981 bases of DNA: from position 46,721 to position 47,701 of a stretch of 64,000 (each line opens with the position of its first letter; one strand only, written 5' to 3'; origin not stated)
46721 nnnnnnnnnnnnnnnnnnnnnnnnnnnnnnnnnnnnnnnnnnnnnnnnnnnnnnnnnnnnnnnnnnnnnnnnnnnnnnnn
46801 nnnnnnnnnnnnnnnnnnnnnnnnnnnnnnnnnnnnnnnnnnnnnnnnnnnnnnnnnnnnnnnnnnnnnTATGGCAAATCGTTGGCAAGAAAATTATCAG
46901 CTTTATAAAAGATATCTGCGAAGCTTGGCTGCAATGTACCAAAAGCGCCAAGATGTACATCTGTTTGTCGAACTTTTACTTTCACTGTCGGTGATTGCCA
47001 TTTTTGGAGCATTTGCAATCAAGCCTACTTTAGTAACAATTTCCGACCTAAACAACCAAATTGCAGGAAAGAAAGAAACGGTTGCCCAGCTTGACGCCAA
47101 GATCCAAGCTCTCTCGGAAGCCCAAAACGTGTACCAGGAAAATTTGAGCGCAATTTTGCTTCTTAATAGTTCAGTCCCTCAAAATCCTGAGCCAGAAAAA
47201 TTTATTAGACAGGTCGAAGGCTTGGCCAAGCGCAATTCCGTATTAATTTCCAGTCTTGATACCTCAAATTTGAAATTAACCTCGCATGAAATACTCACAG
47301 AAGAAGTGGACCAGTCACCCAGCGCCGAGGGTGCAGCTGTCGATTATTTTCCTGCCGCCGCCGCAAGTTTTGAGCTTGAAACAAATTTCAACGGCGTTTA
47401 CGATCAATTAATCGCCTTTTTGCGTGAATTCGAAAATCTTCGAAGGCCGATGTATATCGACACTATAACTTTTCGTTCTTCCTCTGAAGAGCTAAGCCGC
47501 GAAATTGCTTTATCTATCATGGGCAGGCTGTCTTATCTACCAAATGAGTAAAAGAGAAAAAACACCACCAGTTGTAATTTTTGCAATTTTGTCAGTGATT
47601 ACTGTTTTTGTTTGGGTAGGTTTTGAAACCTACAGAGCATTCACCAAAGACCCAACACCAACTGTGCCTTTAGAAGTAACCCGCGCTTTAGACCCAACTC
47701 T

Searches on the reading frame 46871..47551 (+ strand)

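Call 80: search_protein_families(library=pfam, proteins=[window:46871-47551:+])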
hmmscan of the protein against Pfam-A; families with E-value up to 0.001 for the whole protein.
window:46871-47551:+ (226 aa): 1 family
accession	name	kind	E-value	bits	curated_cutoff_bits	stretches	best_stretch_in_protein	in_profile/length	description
PF04977.20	DivIC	-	0.00019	21.6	28.9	1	41-89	3-51/80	Septum formation initiator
